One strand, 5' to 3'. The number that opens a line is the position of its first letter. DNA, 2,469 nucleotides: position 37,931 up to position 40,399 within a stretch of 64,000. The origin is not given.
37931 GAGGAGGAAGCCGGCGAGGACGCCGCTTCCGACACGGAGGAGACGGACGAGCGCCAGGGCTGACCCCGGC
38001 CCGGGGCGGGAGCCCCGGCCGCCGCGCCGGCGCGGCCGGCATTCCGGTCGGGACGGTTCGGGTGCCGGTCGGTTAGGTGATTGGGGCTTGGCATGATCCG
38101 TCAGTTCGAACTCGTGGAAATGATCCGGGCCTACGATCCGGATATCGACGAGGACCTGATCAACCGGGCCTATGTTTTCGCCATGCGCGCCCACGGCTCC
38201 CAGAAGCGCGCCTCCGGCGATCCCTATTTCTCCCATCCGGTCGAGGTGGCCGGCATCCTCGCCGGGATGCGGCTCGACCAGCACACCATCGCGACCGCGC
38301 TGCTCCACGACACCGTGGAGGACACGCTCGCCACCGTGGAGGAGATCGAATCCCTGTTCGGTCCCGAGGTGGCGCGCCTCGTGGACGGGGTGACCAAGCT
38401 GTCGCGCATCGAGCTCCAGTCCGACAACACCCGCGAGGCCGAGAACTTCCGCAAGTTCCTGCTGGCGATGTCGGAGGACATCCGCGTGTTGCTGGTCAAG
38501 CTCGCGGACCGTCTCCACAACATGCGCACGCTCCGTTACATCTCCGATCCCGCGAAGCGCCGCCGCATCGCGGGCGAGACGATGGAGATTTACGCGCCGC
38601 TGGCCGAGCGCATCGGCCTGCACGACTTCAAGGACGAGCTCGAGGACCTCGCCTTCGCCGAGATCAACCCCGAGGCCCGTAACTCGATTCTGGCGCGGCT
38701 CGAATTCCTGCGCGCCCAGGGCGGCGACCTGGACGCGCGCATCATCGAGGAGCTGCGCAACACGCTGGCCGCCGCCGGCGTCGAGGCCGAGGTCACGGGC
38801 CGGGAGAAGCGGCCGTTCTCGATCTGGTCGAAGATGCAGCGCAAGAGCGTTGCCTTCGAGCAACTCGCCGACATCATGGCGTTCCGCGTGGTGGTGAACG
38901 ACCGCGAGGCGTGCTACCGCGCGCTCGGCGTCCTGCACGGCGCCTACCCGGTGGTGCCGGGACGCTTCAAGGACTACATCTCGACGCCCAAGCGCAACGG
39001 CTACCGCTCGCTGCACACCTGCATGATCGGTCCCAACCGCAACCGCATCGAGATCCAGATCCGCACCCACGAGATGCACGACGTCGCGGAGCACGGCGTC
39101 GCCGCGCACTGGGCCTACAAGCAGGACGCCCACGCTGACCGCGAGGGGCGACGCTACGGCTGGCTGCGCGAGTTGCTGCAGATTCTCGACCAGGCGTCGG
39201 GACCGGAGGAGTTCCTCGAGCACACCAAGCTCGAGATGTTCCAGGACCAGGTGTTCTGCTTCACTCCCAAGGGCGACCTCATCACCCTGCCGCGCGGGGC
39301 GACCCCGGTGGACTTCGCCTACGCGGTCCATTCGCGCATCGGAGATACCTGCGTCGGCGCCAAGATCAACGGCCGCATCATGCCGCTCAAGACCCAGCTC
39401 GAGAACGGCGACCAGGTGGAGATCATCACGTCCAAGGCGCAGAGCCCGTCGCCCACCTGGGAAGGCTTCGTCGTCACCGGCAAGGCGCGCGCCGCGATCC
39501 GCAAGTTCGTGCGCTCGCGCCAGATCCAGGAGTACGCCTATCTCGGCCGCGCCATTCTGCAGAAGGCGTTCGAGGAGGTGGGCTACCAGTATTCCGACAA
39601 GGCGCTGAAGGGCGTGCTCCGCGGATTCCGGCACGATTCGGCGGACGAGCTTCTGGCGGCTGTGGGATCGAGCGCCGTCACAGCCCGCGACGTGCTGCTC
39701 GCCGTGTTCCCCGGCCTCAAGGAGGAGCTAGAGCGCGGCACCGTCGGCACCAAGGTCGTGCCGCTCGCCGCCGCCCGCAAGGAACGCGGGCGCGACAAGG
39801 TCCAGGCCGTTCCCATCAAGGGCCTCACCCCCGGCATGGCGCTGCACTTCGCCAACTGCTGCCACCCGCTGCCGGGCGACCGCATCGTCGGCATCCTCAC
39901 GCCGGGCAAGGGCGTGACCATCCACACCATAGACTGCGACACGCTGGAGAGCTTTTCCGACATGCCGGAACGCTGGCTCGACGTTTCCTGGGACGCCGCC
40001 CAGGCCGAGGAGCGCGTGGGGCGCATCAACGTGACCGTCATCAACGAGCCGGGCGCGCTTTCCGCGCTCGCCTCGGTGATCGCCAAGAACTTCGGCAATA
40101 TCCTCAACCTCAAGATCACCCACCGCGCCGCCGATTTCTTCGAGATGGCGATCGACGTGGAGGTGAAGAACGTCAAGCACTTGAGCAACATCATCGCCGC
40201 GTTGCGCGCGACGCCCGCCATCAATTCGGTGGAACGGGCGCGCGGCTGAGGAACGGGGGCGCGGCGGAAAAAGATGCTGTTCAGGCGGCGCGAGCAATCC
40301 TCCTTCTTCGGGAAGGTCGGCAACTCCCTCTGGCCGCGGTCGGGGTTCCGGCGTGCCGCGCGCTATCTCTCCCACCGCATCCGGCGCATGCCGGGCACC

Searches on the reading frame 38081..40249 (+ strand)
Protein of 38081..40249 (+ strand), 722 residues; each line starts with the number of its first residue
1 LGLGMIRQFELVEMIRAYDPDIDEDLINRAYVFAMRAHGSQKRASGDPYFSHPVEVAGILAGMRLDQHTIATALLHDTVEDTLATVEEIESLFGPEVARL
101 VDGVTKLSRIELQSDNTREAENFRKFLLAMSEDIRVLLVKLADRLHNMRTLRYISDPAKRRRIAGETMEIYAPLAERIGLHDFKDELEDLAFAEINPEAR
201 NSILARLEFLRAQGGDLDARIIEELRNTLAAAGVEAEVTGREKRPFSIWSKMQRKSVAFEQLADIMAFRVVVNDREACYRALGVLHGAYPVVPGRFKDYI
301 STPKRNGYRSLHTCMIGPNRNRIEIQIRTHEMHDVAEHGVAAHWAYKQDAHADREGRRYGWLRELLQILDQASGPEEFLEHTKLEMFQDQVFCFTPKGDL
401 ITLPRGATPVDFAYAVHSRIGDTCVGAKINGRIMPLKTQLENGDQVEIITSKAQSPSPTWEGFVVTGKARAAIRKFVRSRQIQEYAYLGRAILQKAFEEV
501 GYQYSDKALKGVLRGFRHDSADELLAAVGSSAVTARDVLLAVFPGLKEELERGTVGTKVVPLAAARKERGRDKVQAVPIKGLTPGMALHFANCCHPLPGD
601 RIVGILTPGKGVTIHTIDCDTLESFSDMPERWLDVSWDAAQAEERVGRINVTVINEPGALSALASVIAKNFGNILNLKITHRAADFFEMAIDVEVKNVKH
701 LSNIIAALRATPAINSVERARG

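Call 66: search_protein_families(library=pfam, proteins=[window:38081-40249:+])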
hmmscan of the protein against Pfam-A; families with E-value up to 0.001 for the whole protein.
window:38081-40249:+ (722 aa): 7 families
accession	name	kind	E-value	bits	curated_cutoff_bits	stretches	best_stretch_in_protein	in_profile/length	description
PF13328.12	HD_4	-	5.1e-50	169.7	27.2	1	30-180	1-155/156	HD domain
PF19296.4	RelA_AH_RIS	-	4.4e-42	144.7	23.8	1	461-632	1-185/185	RelA/SpoT, AH and RIS domains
PF04607.23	RelA_SpoT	-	1.2e-40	138.7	27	1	240-349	1-111/113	Region found in RelA / SpoT proteins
PF02824.27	TGS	-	1e-22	80.3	22.2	1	392-450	2-60/60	TGS domain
PF13291.12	ACT_4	-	7.8e-18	65.4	27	1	648-719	8-80/80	ACT domain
PF01966.28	HD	-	1.1e-09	39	22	1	49-148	1-116/116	HD domain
PF01842.31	ACT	-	0.00033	20.8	27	1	648-711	2-64/66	ACT domain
